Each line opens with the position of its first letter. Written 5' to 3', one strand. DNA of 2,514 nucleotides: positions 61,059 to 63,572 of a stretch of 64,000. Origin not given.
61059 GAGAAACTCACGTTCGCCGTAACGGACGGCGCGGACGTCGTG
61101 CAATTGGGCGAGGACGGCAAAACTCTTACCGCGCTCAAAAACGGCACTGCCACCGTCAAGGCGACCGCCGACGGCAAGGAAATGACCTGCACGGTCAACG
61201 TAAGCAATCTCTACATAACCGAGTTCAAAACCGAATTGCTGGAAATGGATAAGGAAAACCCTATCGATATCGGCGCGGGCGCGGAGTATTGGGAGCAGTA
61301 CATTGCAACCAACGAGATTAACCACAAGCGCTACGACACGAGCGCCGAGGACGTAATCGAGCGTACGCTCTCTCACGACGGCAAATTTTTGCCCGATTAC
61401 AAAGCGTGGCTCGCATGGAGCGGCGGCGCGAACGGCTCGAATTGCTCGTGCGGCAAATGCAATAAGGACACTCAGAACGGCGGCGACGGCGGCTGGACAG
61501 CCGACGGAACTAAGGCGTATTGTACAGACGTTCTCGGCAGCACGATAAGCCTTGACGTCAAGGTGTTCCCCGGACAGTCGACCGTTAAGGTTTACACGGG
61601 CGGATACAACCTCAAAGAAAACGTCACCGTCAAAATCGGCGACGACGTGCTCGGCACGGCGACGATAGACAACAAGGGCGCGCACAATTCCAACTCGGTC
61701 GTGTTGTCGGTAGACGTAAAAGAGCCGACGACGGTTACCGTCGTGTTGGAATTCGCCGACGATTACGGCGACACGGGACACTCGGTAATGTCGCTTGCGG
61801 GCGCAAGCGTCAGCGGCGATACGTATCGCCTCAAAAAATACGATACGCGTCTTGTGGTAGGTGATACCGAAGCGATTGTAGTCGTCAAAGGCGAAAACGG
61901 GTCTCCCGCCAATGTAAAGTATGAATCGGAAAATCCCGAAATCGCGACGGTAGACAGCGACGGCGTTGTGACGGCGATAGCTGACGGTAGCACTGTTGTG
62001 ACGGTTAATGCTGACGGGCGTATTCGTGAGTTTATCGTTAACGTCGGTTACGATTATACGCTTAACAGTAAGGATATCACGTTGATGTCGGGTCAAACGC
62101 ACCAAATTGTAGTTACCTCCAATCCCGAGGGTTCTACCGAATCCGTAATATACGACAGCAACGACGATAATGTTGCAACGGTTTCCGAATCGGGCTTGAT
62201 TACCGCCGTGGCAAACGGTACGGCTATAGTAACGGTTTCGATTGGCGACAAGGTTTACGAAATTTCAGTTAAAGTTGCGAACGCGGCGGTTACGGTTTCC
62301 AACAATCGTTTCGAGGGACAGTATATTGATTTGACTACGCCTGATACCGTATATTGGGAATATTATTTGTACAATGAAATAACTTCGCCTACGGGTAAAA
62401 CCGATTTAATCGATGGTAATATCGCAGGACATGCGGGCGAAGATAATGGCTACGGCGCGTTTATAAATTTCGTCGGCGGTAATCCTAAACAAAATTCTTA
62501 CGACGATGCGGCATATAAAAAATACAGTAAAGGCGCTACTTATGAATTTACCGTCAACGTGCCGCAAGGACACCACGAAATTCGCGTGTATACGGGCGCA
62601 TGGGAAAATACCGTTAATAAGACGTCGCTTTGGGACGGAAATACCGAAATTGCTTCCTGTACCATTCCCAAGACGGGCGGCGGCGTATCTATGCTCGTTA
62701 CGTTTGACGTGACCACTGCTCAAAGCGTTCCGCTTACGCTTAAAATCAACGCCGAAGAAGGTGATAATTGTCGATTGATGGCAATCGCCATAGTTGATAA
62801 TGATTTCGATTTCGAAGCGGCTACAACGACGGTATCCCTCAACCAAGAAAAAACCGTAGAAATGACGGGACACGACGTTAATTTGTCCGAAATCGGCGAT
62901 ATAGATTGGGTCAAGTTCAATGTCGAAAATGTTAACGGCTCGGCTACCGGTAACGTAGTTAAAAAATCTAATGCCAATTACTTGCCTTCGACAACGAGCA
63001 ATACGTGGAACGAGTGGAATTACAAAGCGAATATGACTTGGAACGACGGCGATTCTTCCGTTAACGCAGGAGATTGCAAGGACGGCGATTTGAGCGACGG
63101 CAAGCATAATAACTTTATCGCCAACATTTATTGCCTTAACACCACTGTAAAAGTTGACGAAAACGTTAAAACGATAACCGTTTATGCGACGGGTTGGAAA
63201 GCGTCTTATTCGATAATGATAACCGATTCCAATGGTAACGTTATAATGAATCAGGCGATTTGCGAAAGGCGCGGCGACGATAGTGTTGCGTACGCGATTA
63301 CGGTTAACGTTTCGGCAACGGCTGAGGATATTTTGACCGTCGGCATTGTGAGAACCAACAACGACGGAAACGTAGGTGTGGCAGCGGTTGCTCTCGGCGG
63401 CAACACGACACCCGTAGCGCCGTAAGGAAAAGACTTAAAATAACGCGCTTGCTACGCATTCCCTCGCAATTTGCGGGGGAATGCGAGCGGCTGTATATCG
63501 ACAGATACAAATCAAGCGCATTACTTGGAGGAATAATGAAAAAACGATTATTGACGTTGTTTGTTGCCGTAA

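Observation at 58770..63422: Uncharacterized ~190-aa beta-rich domain repeated five times across two adjacent genes (candidate new carbohydrate-binding module)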

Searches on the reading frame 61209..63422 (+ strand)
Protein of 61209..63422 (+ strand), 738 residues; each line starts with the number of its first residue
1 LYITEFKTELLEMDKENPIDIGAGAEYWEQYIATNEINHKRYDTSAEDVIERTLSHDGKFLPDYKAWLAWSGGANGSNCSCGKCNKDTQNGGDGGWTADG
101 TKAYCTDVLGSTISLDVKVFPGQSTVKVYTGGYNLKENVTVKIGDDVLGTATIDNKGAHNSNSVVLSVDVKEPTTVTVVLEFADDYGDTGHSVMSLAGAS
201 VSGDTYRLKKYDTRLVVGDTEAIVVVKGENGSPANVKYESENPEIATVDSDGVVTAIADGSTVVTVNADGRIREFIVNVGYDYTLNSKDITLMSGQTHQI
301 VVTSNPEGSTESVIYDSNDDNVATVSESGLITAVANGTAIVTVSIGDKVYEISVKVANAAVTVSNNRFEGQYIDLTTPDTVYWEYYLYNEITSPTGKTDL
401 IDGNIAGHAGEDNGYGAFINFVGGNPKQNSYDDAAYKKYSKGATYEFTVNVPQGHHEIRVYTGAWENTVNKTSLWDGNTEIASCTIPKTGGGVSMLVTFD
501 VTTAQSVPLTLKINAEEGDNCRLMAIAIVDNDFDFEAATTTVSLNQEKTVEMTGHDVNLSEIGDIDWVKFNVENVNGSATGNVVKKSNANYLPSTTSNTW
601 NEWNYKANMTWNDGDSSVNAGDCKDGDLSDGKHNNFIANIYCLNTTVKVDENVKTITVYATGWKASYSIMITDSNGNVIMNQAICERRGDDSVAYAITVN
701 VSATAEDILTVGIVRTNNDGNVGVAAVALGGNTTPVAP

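Call 12: find_homologous_proteins(query=window:61209-63422:+, max_evalue=0.001)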
Query window:61209-63422:+ (738 aa): 283 proteins with E <= 0.001 among 8000 candidates; the best 120 are listed.
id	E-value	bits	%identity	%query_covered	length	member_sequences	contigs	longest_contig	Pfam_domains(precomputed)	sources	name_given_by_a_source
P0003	0.0e+0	1727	99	100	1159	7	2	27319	PF26182.1,PF21461.4,PF22359.3,PF02368.25,PF26918.1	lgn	-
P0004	4.2e-275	933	55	100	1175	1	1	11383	PF22359.3,PF02368.25,PF26918.1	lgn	-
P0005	1.6e-258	878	55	100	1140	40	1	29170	PF26182.1,PF21461.4,PF22359.3,PF02368.25,PF26918.1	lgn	-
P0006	2.5e-247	841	52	97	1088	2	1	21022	PF21461.4,PF22359.3,PF02368.25,PF26918.1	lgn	-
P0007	1.5e-242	825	50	99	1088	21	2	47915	PF21461.4,PF22359.3,PF02368.25,PF26918.1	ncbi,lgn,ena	-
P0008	2.2e-238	811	46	96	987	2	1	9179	PF21461.4,PF22359.3,PF02368.25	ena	-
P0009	9.1e-236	803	49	100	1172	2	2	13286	PF21764.4,PF22359.3,PF02368.25,PF26918.1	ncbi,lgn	-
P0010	9.4e-233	793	51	99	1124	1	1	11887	PF22359.3,PF02368.25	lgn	-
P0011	2.5e-230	785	50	99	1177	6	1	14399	PF22359.3,PF02368.25,PF26918.1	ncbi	-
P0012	2.0e-229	782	49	98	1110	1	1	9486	PF21764.4,PF26182.1,PF21461.4,PF22359.3,PF02368.25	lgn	-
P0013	1.6e-205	703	47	99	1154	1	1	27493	PF21764.4,PF21461.4,PF22359.3,PF02368.25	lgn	-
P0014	3.2e-199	682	44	99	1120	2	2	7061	PF26182.1,PF25354.2,PF22359.3,PF02368.25,PF26918.1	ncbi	-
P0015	1.2e-184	634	44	99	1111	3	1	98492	PF26182.1,PF21461.4,PF22359.3,PF02368.25,PF26918.1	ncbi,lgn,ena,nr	ncbi:MAG: Ig-like domain-containing protein [Clostridiales bacterium]|nr:Ig-like domain-containing p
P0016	4.1e-181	622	48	59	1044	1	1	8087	PF22359.3,PF02368.25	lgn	-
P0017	8.3e-174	598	54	36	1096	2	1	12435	PF21461.4,PF22359.3,PF02368.25,PF26918.1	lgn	-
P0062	1.1e-34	138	29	58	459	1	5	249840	-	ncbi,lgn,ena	-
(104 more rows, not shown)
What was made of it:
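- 59946..63425 (+): Gene B: a lipoprotein of 1159 aa from ATG 59946 (the ORF is open from GTG 59925). Layout: 4 Big_2, copy B1, 2 Big_2-like, then copies B2 and B3. The 99%-identical P0003 is 1159 aa (call 12).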

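Call 39: list_cluster_members(proteins=[P0062, P0149, P0170, P0160, P0225, P0180, P0190, P0124, P0155, P0229])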
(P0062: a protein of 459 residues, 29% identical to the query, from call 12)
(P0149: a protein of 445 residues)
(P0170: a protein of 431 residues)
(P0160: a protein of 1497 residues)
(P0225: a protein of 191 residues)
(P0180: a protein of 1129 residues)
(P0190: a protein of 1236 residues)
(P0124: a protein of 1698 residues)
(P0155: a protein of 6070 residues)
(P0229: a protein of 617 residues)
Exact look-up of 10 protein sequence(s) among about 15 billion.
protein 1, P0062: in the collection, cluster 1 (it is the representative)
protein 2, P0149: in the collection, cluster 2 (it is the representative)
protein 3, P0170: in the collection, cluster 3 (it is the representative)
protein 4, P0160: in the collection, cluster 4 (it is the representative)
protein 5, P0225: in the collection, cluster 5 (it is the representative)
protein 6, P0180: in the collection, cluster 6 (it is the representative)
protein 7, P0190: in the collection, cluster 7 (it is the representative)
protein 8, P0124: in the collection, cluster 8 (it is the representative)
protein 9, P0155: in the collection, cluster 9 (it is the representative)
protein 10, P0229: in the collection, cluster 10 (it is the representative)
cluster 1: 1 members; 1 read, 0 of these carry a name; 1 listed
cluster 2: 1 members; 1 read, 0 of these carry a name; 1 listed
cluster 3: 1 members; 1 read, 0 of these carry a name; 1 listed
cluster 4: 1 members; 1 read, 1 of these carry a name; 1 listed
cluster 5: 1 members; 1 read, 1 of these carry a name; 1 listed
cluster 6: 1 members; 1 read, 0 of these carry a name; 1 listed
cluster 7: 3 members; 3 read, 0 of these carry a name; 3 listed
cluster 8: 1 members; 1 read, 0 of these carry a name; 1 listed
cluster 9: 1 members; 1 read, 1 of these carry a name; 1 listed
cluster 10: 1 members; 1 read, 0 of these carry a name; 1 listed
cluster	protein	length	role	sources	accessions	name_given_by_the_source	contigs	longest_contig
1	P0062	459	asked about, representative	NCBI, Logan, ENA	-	-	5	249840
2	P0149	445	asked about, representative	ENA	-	-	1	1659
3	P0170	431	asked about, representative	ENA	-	-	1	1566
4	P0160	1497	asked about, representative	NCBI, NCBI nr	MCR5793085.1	MAG: DUF5110 domain-containing protein [Lachnospiraceae bacterium] | DUF5110 domain-containing protein [Lachnospiraceae bacterium]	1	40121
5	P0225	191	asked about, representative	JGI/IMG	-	hypothetical protein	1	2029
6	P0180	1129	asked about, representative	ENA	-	-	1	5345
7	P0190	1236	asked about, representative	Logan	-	-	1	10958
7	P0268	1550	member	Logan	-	-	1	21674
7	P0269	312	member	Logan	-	-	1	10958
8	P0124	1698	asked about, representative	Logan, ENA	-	-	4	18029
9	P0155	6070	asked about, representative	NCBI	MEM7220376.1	MAG: putative Ig domain-containing protein [Pseudomonadota bacterium]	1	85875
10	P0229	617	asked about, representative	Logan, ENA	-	-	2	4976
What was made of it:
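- Source names are only 'DUF5110 domain-containing', 'Ig-like' or 'hypothetical' (call 39).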

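Call 48: find_encoding_contigs(protein=P0062, flank=10000, max_places=3)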
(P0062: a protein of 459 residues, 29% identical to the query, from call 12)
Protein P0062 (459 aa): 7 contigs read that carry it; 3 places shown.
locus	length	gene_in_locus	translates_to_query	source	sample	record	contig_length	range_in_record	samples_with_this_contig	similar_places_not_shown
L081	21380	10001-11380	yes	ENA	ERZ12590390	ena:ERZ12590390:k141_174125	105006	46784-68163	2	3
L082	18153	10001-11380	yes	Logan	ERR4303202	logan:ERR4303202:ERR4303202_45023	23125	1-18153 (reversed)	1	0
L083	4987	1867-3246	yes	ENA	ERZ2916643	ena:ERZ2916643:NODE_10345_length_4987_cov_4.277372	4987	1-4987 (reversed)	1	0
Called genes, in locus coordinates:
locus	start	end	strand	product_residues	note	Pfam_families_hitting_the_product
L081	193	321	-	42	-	-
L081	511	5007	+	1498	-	PF01055:Glyco_hydro_31_2nd, PF07691:PA14, PF21365:Glyco_hydro_31_3rd (weak), PF17137:DUF5110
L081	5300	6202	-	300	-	PF02311:AraC_binding, PF00165:HTH_AraC (weak), PF12833:HTH_18, PF00165:HTH_AraC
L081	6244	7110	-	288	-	PF02311:AraC_binding, PF07883:Cupin_2 (weak), PF00165:HTH_AraC, PF12833:HTH_18, PF00165:HTH_AraC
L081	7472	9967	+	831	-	PF02368:Big_2, PF22359:Big-like, PF26182:Ig_NUP210_5th (faint), PF26918:Ig_Eae (faint), PF02368:Big_2, PF22359:Big-like, PF02368:Big_2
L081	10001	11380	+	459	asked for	-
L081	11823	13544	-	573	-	-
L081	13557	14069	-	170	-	PF00480:ROK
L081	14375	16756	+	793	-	PF03629:SASA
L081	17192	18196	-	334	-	PF02368:Big_2, PF13385:Laminin_G_3 (weak)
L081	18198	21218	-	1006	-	PF03629:SASA, PF17829:GH115_C, PF00657:Lipase_GDSL, PF13472:Lipase_GDSL_2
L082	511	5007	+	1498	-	PF01055:Glyco_hydro_31_2nd, PF07691:PA14, PF21365:Glyco_hydro_31_3rd (weak), PF17137:DUF5110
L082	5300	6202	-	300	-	PF02311:AraC_binding, PF00165:HTH_AraC (weak), PF12833:HTH_18, PF00165:HTH_AraC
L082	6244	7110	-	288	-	PF02311:AraC_binding, PF07883:Cupin_2 (weak), PF00165:HTH_AraC, PF12833:HTH_18, PF00165:HTH_AraC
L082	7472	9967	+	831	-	PF02368:Big_2, PF22359:Big-like, PF26182:Ig_NUP210_5th (faint), PF26918:Ig_Eae (faint), PF02368:Big_2, PF22359:Big-like, PF02368:Big_2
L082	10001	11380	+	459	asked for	-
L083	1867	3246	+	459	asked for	-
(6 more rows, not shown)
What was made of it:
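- GH115_C, SASA and GDSL genes sit in a related locus (call 48).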

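Call 49: find_encoding_contigs(protein=P0003, flank=10000, max_places=2)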
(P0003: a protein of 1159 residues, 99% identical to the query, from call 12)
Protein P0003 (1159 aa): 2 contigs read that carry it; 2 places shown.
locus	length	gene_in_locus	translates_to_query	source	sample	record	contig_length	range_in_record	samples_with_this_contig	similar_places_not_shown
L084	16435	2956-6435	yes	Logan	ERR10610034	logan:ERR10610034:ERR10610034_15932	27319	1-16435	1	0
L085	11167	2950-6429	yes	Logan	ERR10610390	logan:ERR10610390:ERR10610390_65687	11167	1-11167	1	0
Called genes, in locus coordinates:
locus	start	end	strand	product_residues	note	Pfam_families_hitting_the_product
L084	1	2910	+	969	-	?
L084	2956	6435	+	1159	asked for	PF02368:Big_2, PF22359:Big-like, PF02368:Big_2, PF22359:Big-like (weak), PF02368:Big_2 (weak), PF22359:Big-like (weak), PF02368:Big_2, PF22359:Big-like, +3 more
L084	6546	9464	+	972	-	PF18998:Flg_new_2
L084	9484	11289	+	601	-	PF01547:SBP_bac_1, PF13416:SBP_bac_8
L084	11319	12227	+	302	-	PF00528:BPD_transp_1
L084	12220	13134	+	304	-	PF00528:BPD_transp_1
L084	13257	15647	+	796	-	PF22847:Glyco_hydro_43_rel (faint), PF04616:Glyco_hydro_43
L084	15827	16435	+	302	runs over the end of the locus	PF04616:Glyco_hydro_43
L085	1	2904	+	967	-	?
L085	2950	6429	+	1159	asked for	PF02368:Big_2, PF22359:Big-like, PF02368:Big_2, PF22359:Big-like (weak), PF02368:Big_2 (weak), PF22359:Big-like (weak), PF02368:Big_2, PF22359:Big-like, +3 more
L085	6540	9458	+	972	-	PF18998:Flg_new_2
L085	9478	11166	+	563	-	?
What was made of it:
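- Closest known: SusE/SusF-type surface glycan-binding lipoproteins of Bacteroidota. Different: Import would be through an SBP-dependent ABC transporter instead (call 49).
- An SBP, two permeases and two GH43 lie downstream in the near-identical contig (call 49).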

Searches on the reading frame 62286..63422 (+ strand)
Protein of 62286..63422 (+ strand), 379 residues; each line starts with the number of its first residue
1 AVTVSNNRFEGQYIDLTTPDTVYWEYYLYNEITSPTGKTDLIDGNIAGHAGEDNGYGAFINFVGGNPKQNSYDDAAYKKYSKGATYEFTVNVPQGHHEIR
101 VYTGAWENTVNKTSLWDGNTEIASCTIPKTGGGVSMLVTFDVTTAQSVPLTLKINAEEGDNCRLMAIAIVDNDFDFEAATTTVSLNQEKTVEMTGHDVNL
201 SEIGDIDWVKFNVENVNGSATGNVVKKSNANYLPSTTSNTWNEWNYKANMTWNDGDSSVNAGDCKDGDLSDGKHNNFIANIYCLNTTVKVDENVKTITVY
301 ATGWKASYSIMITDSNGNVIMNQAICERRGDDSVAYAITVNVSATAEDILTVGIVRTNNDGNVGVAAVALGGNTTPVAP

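Call 8: search_solved_structures(query=window:62286-63422:+, max_evalue=10)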
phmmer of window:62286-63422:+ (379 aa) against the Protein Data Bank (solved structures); distinct sequences matched with E-value up to 10: 3.
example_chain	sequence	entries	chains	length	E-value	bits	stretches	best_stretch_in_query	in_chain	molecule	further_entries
6h6v_A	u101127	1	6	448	0.37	12.8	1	132-210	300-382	3-polyprenyl-4-hydroxybenzoate decarboxylase and related decarboxylases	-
6h6x_B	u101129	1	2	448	0.57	12.2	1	132-209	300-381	3-polyprenyl-4-hydroxybenzoate decarboxylase and related decarboxylases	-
1di0_A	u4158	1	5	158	1.7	10.7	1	127-183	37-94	LUMAZINE SYNTHASE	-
